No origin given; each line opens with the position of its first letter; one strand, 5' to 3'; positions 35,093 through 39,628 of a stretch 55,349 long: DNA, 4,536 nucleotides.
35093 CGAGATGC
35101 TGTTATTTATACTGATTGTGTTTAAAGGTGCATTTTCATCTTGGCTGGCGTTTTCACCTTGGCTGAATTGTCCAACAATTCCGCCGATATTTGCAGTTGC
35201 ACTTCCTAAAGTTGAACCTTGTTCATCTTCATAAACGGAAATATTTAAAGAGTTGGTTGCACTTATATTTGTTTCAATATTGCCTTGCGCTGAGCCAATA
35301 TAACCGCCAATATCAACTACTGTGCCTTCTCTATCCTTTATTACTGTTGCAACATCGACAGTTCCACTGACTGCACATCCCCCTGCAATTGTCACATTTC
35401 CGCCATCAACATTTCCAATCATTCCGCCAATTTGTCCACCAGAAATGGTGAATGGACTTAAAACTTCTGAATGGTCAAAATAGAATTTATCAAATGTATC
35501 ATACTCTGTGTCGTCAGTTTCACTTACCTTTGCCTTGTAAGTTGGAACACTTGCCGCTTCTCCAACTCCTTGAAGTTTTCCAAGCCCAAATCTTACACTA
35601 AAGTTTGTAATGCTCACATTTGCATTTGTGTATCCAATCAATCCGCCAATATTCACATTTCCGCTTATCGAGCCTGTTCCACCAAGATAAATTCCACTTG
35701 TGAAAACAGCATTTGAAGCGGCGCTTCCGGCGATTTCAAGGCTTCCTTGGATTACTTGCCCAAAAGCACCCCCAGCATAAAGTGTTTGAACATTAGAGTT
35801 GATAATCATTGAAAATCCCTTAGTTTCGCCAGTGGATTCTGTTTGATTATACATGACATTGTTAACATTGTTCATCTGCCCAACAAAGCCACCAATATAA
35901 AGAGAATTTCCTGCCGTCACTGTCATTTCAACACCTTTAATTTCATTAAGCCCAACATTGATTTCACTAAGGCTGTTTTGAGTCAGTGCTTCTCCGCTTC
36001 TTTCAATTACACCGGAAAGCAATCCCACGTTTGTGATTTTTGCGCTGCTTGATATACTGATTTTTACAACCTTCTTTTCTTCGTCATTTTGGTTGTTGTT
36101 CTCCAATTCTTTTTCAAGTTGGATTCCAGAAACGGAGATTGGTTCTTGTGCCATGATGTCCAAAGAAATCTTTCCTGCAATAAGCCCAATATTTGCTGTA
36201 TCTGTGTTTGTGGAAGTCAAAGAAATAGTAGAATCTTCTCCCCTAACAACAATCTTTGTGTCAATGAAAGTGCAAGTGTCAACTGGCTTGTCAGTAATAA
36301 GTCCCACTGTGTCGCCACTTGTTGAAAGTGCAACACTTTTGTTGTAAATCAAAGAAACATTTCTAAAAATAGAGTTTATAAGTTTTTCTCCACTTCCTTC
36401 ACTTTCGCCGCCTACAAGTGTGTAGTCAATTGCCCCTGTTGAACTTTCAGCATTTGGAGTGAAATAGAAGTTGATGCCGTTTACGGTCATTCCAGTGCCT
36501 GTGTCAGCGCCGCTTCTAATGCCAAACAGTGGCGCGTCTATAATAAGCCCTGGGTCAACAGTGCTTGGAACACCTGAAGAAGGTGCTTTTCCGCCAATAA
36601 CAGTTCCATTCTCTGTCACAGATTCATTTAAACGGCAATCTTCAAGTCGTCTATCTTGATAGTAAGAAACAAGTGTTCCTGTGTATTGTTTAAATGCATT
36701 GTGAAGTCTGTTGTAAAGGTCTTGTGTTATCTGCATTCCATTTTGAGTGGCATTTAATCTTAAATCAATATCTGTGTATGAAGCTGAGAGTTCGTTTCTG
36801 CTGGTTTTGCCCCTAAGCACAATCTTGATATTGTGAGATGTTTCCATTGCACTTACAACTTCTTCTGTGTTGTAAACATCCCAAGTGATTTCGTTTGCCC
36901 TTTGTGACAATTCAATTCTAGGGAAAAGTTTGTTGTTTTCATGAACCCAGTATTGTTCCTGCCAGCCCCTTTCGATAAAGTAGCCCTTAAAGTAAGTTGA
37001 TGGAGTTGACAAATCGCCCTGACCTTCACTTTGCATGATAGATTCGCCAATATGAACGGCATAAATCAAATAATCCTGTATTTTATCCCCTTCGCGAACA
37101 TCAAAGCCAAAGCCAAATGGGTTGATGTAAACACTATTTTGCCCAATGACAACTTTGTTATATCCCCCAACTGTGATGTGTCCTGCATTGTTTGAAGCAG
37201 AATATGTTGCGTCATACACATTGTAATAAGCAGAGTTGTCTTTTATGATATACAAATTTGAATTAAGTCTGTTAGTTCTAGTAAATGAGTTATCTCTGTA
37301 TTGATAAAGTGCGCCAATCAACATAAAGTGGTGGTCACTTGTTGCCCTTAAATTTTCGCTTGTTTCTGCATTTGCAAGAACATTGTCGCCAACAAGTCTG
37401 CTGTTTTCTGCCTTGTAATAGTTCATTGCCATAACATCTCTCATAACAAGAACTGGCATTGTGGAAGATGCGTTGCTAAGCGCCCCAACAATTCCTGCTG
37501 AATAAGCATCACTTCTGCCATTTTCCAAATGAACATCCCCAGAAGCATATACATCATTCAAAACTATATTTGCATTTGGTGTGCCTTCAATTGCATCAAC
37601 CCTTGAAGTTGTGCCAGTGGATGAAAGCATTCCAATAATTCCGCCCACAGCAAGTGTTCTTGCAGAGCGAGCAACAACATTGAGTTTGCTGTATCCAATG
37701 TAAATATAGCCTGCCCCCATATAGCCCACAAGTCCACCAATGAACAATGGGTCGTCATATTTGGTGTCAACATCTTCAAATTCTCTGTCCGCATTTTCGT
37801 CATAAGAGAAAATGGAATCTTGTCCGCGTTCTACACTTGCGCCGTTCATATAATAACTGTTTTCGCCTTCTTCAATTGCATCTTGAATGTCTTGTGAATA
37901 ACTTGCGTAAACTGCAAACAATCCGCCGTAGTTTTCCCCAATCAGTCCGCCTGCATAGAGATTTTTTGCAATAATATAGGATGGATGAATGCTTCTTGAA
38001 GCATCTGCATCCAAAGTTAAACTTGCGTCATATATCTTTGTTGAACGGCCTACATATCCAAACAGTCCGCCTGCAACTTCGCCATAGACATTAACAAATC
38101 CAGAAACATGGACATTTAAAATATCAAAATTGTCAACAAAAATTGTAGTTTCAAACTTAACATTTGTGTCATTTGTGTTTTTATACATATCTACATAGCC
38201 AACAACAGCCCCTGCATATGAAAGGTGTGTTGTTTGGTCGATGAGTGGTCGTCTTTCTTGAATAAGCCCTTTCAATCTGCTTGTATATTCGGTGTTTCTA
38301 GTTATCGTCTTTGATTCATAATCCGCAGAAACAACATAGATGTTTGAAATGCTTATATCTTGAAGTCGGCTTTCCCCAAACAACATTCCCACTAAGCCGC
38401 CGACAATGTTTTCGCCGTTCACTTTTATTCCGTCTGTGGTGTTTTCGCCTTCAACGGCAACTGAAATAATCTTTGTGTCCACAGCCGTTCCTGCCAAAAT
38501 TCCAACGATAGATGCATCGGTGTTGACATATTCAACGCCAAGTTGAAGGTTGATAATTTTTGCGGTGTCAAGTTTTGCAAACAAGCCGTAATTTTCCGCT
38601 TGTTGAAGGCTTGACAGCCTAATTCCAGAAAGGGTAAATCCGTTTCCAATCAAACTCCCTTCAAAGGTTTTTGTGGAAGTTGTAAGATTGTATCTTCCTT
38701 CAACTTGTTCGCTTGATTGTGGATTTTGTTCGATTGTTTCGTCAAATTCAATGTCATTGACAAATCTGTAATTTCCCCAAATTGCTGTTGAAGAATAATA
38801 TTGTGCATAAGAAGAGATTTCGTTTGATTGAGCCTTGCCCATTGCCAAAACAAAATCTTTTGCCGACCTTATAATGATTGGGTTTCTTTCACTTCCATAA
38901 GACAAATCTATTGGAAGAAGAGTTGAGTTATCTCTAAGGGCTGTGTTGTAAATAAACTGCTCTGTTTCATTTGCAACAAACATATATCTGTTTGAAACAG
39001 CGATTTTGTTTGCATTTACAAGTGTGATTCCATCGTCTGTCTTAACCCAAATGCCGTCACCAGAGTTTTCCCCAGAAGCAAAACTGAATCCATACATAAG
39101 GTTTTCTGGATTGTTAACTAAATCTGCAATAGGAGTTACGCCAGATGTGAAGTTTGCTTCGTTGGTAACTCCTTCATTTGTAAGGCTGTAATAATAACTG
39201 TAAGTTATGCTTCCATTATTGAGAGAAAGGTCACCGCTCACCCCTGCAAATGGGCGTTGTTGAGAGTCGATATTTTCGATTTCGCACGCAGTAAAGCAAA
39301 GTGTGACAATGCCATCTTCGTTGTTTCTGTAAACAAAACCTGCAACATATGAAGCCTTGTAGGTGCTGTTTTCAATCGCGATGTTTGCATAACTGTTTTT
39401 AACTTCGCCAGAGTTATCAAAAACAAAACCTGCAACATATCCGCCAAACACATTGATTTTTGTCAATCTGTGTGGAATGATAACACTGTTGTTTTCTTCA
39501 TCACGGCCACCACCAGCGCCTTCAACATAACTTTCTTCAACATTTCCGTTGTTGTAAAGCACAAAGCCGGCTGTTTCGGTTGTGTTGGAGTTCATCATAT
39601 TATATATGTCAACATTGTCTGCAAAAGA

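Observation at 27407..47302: A 6631-aa (19.9 kb) single-ORF lipoprotein occupying 36% of the window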

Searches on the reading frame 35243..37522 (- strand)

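Call 8: search_protein_families(library=pfam, proteins=[window:35243-37522:-], max_evalue=10)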
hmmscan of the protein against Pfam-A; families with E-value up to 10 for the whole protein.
window:35243-37522:- (760 aa): 1 family
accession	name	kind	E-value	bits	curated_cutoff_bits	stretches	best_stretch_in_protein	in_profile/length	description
PF14579.12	HHH_6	-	0.046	14.4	25.6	1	634-658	14-38/90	Helix-hairpin-helix motif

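Call 76: search_protein_families(library=phrogs, proteins=[window:35243-37522:-], max_evalue=0.01)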
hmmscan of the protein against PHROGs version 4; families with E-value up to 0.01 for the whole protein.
window:35243-37522:- (760 aa): 0 families

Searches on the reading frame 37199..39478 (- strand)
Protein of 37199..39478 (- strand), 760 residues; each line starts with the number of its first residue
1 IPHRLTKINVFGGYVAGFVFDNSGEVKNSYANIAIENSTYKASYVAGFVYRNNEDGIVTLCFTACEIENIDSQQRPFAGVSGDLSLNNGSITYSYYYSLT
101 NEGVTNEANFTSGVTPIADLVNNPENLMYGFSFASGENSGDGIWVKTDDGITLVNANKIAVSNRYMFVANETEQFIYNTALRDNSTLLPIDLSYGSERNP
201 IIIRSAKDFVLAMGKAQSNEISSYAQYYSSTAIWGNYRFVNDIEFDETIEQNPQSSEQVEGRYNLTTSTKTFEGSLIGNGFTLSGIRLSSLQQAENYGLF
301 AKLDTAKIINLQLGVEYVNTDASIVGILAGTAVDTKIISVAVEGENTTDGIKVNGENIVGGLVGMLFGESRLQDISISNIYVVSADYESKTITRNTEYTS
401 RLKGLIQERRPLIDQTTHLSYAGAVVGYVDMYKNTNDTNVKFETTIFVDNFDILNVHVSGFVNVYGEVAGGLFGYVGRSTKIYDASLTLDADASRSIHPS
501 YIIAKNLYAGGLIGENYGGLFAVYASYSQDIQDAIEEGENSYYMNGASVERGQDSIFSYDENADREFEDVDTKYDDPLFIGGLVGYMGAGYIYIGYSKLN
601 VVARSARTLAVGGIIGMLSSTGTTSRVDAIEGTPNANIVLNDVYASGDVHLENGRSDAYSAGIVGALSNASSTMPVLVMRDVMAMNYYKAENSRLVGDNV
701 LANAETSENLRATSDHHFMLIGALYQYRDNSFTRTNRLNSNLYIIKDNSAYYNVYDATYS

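Call 8: search_protein_families(library=pfam, proteins=[window:37199-39478:-], max_evalue=10)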
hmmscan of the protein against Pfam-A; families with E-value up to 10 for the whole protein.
window:37199-39478:- (760 aa): 1 family
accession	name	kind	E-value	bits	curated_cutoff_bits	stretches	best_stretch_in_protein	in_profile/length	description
PF04715.19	Anth_synt_I_N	-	0.077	13.7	23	1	547-588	56-97/140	Anthranilate synthase component I, N terminal region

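Call 76: search_protein_families(library=phrogs, proteins=[window:37199-39478:-], max_evalue=0.01)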
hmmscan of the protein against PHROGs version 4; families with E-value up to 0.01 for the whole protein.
window:37199-39478:- (760 aa): 0 families
